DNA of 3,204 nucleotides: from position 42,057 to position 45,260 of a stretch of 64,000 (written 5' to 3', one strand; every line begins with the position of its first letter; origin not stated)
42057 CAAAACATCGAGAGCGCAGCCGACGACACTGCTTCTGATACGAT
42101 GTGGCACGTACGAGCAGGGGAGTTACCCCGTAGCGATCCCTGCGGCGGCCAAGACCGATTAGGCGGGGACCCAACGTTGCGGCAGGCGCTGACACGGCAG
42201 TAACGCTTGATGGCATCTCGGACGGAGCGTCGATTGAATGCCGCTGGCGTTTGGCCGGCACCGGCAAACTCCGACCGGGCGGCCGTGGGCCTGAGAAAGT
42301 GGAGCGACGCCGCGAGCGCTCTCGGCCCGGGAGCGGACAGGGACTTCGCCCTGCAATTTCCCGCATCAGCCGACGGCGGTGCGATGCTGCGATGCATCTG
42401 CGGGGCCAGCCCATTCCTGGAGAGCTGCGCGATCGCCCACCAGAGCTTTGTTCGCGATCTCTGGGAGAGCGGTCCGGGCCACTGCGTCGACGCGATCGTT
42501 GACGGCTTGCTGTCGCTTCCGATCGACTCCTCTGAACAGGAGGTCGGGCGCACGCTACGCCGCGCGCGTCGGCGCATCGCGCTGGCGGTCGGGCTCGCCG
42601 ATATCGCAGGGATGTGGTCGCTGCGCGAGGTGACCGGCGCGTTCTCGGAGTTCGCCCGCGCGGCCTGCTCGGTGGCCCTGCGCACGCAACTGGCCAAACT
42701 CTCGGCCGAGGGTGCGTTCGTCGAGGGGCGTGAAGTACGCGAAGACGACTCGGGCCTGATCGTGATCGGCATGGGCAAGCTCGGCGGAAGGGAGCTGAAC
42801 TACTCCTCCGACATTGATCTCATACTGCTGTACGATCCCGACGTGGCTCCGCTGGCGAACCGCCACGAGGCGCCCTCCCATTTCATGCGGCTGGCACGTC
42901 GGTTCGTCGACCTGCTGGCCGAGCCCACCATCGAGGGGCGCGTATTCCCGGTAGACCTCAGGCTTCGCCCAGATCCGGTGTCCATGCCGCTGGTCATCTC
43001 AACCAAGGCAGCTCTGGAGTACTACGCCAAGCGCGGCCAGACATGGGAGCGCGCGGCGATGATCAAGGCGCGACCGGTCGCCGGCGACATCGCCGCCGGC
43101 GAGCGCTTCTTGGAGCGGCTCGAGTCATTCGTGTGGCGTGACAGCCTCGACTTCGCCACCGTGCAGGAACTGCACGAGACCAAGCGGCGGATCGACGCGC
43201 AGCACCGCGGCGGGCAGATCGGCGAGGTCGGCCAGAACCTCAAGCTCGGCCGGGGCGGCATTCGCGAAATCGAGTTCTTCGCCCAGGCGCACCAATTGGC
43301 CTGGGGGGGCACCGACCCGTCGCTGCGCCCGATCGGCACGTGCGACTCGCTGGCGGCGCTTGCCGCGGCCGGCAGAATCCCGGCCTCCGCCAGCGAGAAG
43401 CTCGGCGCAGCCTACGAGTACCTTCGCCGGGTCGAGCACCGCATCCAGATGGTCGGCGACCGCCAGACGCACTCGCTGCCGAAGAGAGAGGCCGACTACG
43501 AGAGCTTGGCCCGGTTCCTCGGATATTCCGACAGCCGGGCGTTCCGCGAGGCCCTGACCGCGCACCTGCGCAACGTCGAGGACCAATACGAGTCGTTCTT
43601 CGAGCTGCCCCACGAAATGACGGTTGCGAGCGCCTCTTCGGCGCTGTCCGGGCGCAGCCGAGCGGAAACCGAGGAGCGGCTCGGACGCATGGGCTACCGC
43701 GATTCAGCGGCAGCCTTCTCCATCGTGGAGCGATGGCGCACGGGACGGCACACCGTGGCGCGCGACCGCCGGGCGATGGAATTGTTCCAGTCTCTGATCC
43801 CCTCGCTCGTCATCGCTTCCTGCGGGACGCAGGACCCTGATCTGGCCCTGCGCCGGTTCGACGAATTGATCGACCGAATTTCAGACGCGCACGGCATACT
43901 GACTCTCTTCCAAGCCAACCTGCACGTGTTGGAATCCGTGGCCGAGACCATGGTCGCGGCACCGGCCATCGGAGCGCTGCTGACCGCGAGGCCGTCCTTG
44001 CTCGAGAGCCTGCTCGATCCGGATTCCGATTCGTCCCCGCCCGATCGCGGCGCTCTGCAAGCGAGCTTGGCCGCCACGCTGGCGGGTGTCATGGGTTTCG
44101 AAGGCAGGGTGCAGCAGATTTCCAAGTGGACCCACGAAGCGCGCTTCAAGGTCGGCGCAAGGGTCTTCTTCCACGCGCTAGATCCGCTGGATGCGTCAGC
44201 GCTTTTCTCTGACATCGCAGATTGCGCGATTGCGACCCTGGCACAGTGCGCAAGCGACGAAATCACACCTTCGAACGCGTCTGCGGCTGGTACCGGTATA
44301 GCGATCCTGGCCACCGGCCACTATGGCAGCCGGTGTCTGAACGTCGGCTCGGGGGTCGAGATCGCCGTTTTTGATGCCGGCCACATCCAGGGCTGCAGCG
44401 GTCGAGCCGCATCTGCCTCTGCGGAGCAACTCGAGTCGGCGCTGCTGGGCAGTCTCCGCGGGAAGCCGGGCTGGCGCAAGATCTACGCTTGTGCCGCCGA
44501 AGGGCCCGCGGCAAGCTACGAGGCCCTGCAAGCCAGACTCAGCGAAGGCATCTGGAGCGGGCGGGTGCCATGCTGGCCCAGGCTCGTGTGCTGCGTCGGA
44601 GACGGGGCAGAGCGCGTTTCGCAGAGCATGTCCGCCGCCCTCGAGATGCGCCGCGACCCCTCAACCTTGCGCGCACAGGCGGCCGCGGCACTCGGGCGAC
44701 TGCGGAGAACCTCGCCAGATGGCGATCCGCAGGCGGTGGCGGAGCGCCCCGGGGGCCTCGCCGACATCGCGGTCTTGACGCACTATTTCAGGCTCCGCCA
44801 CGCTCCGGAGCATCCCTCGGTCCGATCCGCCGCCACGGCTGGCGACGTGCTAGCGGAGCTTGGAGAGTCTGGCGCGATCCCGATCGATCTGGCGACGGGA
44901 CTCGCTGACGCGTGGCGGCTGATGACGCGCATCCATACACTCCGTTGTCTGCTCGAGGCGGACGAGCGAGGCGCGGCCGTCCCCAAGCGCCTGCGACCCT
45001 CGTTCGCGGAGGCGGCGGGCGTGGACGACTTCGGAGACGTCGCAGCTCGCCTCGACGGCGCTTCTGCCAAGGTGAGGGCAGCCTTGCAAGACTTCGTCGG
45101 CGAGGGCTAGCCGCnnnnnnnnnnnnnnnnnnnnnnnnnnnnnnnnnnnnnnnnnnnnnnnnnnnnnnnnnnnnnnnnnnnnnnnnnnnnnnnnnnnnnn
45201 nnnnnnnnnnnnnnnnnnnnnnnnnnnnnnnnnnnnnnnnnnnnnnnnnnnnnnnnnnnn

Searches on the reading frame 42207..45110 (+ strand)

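Call 71: search_protein_families(library=pfam, proteins=[window:42207-45110:+], max_evalue=0.001)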
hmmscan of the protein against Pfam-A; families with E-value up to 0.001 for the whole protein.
window:42207-45110:+ (967 aa): 2 families
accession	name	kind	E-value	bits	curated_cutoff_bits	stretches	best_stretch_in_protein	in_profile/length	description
PF03710.21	GlnE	-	1.1e-68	231.8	24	2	61-303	4-251/252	Glutamate-ammonia ligase adenylyltransferase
PF08335.16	GlnD_UR_UTase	-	5.7e-34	117.6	21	1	326-465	4-141/141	GlnD PII-uridylyltransferase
